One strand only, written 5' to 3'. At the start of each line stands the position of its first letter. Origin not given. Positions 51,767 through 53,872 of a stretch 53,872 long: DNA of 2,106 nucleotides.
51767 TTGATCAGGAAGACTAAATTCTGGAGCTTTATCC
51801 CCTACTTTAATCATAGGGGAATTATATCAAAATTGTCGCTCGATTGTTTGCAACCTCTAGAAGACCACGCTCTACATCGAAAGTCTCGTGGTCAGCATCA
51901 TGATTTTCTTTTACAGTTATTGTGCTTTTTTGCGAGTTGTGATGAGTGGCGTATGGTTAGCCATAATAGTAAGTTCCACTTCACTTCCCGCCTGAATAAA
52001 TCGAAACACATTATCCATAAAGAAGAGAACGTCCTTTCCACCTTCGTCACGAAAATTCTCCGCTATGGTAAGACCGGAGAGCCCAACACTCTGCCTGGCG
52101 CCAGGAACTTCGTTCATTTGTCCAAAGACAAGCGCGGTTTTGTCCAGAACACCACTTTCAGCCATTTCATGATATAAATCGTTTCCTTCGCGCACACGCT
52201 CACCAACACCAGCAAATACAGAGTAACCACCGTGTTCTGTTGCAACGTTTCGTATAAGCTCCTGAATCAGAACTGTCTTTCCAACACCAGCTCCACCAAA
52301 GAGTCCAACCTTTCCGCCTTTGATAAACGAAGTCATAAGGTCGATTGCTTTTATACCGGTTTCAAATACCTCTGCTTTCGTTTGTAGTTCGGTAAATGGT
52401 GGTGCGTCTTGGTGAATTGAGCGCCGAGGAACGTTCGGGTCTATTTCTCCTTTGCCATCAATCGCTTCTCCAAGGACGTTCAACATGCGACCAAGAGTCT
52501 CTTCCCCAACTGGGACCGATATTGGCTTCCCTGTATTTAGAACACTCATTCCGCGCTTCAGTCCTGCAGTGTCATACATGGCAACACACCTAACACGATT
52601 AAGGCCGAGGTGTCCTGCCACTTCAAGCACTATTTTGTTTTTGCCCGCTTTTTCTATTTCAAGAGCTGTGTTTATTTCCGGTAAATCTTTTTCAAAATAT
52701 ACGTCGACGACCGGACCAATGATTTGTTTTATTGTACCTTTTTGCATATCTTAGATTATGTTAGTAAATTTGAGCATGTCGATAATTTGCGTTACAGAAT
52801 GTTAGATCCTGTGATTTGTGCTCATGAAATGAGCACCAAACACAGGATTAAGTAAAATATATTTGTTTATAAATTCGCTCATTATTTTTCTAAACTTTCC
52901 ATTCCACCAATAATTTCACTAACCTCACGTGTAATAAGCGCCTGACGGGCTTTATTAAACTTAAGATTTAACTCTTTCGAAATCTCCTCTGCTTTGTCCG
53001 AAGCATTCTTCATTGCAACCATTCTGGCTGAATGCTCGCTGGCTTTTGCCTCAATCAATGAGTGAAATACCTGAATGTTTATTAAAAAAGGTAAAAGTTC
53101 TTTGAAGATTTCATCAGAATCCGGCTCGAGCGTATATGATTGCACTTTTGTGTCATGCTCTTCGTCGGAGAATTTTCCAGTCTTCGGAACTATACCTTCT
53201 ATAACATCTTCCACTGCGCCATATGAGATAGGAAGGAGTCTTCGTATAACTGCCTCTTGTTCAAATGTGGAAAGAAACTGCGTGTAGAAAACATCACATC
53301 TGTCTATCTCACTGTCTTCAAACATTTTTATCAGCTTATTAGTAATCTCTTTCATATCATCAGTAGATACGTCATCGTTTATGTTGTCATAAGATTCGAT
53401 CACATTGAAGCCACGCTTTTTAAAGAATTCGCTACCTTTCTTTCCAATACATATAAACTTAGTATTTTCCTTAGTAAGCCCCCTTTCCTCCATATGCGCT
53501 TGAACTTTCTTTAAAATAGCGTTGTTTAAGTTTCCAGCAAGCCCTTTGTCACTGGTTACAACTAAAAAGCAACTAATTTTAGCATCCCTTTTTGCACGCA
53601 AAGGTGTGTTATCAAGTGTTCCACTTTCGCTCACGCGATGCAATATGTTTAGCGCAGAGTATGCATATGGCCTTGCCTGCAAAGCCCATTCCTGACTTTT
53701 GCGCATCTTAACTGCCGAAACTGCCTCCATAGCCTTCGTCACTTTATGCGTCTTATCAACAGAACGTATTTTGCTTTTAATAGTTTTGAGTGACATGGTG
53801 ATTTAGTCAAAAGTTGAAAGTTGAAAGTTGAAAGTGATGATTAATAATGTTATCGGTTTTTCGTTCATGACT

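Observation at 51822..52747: ATP synthase caught in decay: atpD::atpC deletion-fusion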

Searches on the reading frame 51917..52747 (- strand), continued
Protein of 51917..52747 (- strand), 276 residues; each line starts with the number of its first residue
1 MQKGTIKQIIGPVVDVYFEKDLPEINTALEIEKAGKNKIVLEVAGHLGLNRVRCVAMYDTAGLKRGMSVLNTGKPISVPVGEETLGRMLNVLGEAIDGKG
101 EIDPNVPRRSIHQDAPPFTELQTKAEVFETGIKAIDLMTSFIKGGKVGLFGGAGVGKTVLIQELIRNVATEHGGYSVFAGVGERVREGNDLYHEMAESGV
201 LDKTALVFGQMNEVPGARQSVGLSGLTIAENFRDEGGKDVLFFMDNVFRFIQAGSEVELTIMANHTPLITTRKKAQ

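Call 45: find_encoding_contigs(protein=P0154, flank=10000, max_places=6)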
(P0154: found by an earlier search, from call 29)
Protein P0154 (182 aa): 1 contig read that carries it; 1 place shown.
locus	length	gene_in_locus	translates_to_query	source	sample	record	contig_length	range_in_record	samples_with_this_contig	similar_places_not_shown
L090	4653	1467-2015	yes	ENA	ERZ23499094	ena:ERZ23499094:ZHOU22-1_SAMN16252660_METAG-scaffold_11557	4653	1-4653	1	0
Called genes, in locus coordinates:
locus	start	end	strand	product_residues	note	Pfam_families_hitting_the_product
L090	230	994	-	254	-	PF03602:Cons_hypoth95, PF05175:MTS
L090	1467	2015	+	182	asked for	PF00231:ATP-synt (weak), PF00006:ATP-synt_ab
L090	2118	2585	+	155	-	PF00578:AhpC-TSA, PF08534:Redoxin, PF13911:AhpC-TSA_2 (weak)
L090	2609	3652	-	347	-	PF01594:AI-2E_transport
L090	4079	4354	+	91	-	-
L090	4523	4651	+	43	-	?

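Call 46: find_encoding_contigs(protein=P0156, flank=10000, max_places=6)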
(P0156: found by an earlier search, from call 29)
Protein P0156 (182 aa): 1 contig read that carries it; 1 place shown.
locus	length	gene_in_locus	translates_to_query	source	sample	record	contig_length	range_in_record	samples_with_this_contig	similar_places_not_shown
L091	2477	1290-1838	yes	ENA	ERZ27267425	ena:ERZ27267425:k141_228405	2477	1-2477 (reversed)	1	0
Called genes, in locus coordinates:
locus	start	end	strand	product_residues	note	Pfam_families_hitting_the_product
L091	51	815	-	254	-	PF03602:Cons_hypoth95, PF05175:MTS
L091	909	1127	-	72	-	-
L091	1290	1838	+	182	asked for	PF00231:ATP-synt (weak), PF00006:ATP-synt_ab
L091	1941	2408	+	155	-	PF00578:AhpC-TSA, PF08534:Redoxin, PF13911:AhpC-TSA_2 (weak)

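Call 49: find_encoding_contigs(protein=P0133, flank=3000, max_places=10)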
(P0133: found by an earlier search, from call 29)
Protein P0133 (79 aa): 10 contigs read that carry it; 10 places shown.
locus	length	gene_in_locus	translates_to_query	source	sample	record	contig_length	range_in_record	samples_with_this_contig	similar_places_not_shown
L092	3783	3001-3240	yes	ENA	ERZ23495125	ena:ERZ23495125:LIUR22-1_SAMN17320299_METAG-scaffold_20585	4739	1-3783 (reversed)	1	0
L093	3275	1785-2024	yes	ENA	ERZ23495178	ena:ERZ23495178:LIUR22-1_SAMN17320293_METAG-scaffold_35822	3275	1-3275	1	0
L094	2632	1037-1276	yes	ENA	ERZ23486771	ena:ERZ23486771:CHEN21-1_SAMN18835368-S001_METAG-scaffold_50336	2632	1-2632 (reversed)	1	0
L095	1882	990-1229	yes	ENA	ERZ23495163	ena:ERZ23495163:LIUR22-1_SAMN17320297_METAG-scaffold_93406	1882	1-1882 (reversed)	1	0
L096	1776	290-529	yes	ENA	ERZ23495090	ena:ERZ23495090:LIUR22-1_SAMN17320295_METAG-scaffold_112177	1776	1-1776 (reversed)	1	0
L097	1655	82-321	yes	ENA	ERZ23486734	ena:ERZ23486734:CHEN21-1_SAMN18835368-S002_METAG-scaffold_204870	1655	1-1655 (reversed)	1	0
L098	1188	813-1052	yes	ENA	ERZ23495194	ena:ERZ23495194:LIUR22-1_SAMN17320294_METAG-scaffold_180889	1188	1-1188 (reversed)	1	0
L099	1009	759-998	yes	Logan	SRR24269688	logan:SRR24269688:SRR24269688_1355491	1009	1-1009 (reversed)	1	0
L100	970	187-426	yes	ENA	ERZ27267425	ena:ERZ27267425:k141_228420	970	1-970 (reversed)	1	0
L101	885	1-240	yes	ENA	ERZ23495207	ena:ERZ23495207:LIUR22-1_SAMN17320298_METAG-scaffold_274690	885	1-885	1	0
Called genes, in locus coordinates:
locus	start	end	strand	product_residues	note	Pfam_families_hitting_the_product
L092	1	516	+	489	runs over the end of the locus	?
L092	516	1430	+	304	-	PF00231:ATP-synt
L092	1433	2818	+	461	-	PF02874:ATP-synt_ab_N, PF00006:ATP-synt_ab, PF22919:ATP-synt_VA_C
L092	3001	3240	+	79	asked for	PF02823:ATP-synt_DE_N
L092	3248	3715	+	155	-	PF00578:AhpC-TSA, PF08534:Redoxin, PF13911:AhpC-TSA_2 (weak)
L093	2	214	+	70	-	?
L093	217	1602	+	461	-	PF02874:ATP-synt_ab_N, PF00006:ATP-synt_ab, PF22919:ATP-synt_VA_C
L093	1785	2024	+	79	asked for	PF02823:ATP-synt_DE_N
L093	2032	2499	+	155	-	PF00578:AhpC-TSA, PF08534:Redoxin, PF13911:AhpC-TSA_2 (weak)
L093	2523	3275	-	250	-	?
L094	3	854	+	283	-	?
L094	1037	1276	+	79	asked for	PF02823:ATP-synt_DE_N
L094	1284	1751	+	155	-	PF00578:AhpC-TSA, PF08534:Redoxin, PF13911:AhpC-TSA_2 (weak)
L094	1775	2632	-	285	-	?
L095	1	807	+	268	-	?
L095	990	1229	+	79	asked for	PF02823:ATP-synt_DE_N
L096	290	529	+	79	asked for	PF02823:ATP-synt_DE_N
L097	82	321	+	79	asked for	PF02823:ATP-synt_DE_N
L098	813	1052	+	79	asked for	PF02823:ATP-synt_DE_N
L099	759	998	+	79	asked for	PF02823:ATP-synt_DE_N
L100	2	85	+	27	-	?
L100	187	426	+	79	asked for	PF02823:ATP-synt_DE_N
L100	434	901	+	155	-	PF00578:AhpC-TSA, PF08534:Redoxin, PF13911:AhpC-TSA_2 (weak)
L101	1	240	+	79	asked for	PF02823:ATP-synt_DE_N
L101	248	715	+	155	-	PF00578:AhpC-TSA, PF08534:Redoxin, PF13911:AhpC-TSA_2 (weak)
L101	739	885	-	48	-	?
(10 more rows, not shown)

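Call 52: search_solved_structures(query=window:51917-52747:-, max_evalue=1e-30, show_alignments=2)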
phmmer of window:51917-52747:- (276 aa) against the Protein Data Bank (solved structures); distinct sequences matched with E-value up to 1e-30: 58.
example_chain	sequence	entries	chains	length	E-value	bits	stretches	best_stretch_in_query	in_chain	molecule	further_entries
8spv_D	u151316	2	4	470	4.5e-101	340.9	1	1-259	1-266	ATP synthase subunit beta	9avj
8spw_D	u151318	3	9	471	4.5e-101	340.9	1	1-259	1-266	ATP synthase subunit beta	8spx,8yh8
6n2y_D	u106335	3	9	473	4.6e-101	340.8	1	1-259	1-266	ATP synthase subunit beta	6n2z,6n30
7xkh_D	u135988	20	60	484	4.8e-101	340.8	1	1-259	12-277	ATP synthase subunit beta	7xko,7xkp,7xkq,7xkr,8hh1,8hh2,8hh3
2qe7_D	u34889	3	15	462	5.7e-101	340.5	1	1-259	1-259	ATP synthase subunit beta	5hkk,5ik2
4xd7_D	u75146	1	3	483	8.4e-101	340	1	3-259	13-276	ATP synthase subunit beta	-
9avj_D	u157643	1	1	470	1e-100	339.7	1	3-259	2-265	ATP synthase subunit beta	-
6q45_D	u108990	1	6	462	1.1e-100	339.6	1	1-259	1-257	ATP synthase subunit beta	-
9avj_F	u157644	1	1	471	1.1e-100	339.6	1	1-259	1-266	ATP synthase subunit beta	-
7l1q_D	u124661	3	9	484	1.2e-100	339.5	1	1-259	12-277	ATP synthase subunit beta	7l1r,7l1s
1sky_E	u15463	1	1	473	1.2e-99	336.2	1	1-259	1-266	F1-ATPASE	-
6yny_D1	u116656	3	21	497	4.3e-96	324.6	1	3-259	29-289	subunit beta | ATP synthase subunit beta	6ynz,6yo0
4b2q_D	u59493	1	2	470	3.5e-95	321.6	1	4-259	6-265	ATP SYNTHASE SUBUNIT BETA, MITOCHONDRIAL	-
8f2k_D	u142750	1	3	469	3.5e-95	321.5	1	4-259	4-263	ATP synthase subunit beta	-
4b2q_E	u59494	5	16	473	3.6e-95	321.5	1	4-259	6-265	ATP SYNTHASE SUBUNIT BETA, MITOCHONDRIAL | ATP synthase subunit beta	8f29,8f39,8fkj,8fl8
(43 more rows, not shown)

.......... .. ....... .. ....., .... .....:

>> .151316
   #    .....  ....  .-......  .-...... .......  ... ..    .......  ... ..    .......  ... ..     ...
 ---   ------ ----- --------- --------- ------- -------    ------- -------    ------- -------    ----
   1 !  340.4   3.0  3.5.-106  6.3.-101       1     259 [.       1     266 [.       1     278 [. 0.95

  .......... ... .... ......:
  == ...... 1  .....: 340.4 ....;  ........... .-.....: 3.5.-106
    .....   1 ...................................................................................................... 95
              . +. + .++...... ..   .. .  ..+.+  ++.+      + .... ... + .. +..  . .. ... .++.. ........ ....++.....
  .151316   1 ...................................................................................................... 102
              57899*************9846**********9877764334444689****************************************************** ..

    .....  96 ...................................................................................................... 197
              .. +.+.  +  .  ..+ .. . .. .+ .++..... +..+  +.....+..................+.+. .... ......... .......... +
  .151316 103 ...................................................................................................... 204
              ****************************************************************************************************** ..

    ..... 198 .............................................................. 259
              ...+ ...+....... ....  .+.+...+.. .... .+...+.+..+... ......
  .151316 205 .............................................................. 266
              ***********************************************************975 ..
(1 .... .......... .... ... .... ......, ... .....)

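Call 60: find_encoding_contigs(protein=P0123, flank=3000, max_places=4)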
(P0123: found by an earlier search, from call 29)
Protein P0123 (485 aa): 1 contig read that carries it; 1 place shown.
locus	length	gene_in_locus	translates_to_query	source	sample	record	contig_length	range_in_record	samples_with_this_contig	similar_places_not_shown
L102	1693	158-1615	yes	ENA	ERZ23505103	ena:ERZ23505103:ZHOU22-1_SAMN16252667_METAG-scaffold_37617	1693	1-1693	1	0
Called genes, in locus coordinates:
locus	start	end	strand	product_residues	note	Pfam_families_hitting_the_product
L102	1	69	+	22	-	?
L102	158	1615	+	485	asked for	PF02874:ATP-synt_ab_N, PF00006:ATP-synt_ab, PF22919:ATP-synt_VA_C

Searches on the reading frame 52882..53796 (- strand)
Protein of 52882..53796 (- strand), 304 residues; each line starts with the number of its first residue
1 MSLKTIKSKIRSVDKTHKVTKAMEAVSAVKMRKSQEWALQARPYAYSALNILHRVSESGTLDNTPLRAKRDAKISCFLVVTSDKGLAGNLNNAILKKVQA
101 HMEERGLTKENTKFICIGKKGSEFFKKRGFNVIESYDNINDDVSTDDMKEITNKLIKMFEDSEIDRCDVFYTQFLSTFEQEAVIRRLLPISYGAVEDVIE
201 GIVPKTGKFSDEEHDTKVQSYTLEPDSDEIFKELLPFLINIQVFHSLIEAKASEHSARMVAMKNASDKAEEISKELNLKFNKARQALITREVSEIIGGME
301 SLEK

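Call 4: search_protein_families(library=ncbifam, proteins=[window:52882-53796:-], max_evalue=0.01)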
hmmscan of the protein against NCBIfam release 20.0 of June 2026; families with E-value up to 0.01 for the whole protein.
window:52882-53796:- (304 aa): 14 families
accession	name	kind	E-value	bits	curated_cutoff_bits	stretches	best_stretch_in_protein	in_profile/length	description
TIGR01146.1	ATPsyn_F1gamma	equivalog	3.2e-85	286.4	194.45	1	2-302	3-286/286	ATP synthase F1 subunit gamma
NF004145.0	PRK05621.1-2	equivalog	1.2e-74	251.5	317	1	2-303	3-303/306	F0F1 ATP synthase subunit gamma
NF004144.0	PRK05621.1-1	equivalog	1.5e-73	247.8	372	1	3-300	4-285/287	F0F1 ATP synthase subunit gamma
NF010709.0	PRK14111.1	equivalog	1.3e-70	238.2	425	1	3-303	4-289/290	F0F1 ATP synthase subunit gamma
NF004147.0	PRK05621.2-1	equivalog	1.5e-70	238.4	382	1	2-303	4-293/293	F0F1 ATP synthase subunit gamma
NF009958.0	PRK13425.1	equivalog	6.8e-63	212.8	501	1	2-303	3-291/292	F0F1 ATP synthase subunit gamma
NF004146.0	PRK05621.1-4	equivalog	9.9e-63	212.3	342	1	2-302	3-296/296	F0F1 ATP synthase subunit gamma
NF010708.0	PRK14110.1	equivalog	8.6e-62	209.2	445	1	2-302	5-290/291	F0F1 ATP synthase subunit gamma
NF009957.0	PRK13424.1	equivalog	4.2e-60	203.4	436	1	2-303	3-290/291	F0F1 ATP synthase subunit gamma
NF009959.0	PRK13426.1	equivalog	9.6e-59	199.3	394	1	2-300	3-289/291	F0F1 ATP synthase subunit gamma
NF009960.0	PRK13427.1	equivalog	1.9e-55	188.4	432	1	4-302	5-288/289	F0F1 ATP synthase subunit gamma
NF009956.0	PRK13422.1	equivalog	5.1e-43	147.5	582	1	4-299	5-295/298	F0F1 ATP synthase subunit gamma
TIGR03323.1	alt_F1F0_F1_gam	exception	2.9e-23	82.6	282.35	1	6-302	1-285/285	alternate F1F0 ATPase, F1 subunit gamma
NF045933.1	MSC_0622_gamma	exception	0.00038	19.9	95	1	107-286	116-282/296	MSC_0622 family F1-like ATPase gamma subunit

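Call 10: find_encoding_contigs(protein=window:52882-53796:-, flank=10000, max_places=10)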
Protein window:52882-53796:- (304 aa): no gene with exactly this product is on record in the collection.

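Call 24: find_related_loci(query=window:52882-53796:-, collection=genome_contigs, flank=10000)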
Query window:52882-53796:- (304 aa) in genome_contigs; peptide patterns used: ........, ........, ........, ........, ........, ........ (x = any residue, [..] = any of these).
598 stretches matched a pattern (row limit reached: there are more); 565 encode a relative of the query (tblastn E <= 1e-3); the best 80 are kept; 80 distinct loci.
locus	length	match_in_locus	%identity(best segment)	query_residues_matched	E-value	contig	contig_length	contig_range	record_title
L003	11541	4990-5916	55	1-304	9e-108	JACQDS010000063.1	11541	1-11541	MAG: Candidatus Azambacteria bacterium isolate NC_groundwater_1001_Pr1_S-0.65um_41_7 Montesol18_Sp65_coassembly_scaffold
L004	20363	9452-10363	52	2-303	3e-99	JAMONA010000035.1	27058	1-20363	MAG: Candidatus Kaiserbacteria bacterium isolate 4281-140_metabat1_scaf2bin.078 4281-140_scaffold_569_c1, whole genome s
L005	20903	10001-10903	51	3-302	2e-98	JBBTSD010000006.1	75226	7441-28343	MAG: Patescibacteria group bacterium isolate H51-bin007_1 H51_bin007_1_000000000006, whole genome shotgun sequence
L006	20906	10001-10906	51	1-304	7e-98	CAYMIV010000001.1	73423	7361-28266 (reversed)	MAG TPA_asm: uncultured Candidatus Saccharibacteria bacterium isolate SRP342105_co2_54 genome assembly, contig: NODE_302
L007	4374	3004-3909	50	1-304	4e-98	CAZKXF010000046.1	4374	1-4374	MAG TPA_asm: uncultured Candidatus Saccharibacteria bacterium isolate SRP329715_co1_125 genome assembly, contig: NODE_31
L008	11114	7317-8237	49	1-302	1e-96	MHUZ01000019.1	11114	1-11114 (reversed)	MAG: Candidatus Yonathbacteria bacterium RIFOXYD1_FULL_52_36 rifoxyd1_full_scaffold_2253, whole genome shotgun sequence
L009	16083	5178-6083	51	1-302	1e-96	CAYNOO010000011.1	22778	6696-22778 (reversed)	MAG TPA_asm: uncultured Candidatus Saccharibacteria bacterium isolate SRP193066_co1_20 genome assembly, contig: NODE_227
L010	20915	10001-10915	51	1-303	4e-96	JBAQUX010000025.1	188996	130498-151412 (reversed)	MAG: Minisyncoccia bacterium isolate MFD03283_ilm_asm_bin10 k127_16247, whole genome shotgun sequence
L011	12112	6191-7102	50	1-302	2e-95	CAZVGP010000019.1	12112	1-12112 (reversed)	MAG TPA_asm: uncultured Candidatus Saccharibacteria bacterium isolate SRP269290_co8_15 genome assembly, contig: NODE_103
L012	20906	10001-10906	51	1-302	8e-96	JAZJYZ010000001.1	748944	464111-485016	MAG: Patescibacteria group bacterium isolate ADI_H2L1_1_122_18_3-bin003_1 ADIH2L11_B003_1_000000000001, whole genome sho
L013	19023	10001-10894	49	1-300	6e-95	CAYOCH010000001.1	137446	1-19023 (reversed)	MAG TPA_asm: uncultured Candidatus Saccharibacteria bacterium isolate SRP093762_co1_108 genome assembly, contig: NODE_63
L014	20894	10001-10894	49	2-303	8e-94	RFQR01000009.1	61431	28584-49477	MAG: bacterium isolate WB4_3_0878 contig_100_8, whole genome shotgun sequence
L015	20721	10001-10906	49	2-302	1e-93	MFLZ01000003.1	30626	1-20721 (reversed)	MAG: Candidatus Kaiserbacteria bacterium RIFCSPLOWO2_01_FULL_54_13 rifcsplowo2_01_scaffold_11338, whole genome shotgun s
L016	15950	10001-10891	52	1-297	2e-93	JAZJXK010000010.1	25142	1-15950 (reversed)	MAG: Patescibacteria group bacterium isolate ADI_H1L2_2_122_18_3-bin007_1 ADIH1L22_B007_1_000000000010, whole genome sho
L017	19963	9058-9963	51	2-302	5e-93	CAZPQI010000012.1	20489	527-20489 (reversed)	MAG TPA_asm: uncultured Candidatus Saccharibacteria bacterium isolate SRP215229_co1_140 genome assembly, contig: NODE_14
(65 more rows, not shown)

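Call 29: list_cluster_members(proteins=[P0001, P0002, L001:8934-9845:+, L001:11572-11808:+, L001:11819-12283:+, window:52885-53796:-, window:51920-52747:-, window:51350-51814:-, window:50280-51320:+, window:46307-49411:+])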
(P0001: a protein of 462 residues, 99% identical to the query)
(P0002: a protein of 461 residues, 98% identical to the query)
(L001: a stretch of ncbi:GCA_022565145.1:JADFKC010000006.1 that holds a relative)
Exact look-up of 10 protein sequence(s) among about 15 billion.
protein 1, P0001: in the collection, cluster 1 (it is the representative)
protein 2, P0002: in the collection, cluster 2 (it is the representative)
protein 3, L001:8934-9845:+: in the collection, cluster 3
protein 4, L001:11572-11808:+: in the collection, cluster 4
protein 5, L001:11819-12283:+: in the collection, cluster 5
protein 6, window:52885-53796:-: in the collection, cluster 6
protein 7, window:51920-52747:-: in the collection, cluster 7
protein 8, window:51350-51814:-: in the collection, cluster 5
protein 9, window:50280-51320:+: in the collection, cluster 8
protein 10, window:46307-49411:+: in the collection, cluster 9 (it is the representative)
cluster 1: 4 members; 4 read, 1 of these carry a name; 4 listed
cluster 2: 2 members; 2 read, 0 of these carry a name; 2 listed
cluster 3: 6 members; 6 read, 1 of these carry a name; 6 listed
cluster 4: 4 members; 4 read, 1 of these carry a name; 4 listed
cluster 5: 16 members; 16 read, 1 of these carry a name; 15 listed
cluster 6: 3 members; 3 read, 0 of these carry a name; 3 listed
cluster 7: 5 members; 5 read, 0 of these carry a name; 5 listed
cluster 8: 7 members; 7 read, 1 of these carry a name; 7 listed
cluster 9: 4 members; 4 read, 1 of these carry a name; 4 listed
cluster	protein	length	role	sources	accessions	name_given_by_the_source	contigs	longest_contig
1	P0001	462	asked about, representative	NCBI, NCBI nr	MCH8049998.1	F0F1 ATP synthase subunit beta [Patescibacteria group bacterium]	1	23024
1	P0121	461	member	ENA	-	-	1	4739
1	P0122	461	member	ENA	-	-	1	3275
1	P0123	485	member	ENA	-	-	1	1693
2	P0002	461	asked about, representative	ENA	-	-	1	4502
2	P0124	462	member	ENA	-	-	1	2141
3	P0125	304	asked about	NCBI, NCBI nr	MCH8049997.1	ATP synthase F1 subunit gamma [Patescibacteria group bacterium]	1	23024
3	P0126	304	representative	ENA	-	-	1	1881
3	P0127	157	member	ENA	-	-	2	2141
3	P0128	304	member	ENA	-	-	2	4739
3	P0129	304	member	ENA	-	-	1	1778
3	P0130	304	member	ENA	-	-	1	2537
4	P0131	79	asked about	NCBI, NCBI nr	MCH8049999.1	hypothetical protein IIB51_01130 [Patescibacteria group bacterium] | hypothetical protein [Patescibacteria group bacterium]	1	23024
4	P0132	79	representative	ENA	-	-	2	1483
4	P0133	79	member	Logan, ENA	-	-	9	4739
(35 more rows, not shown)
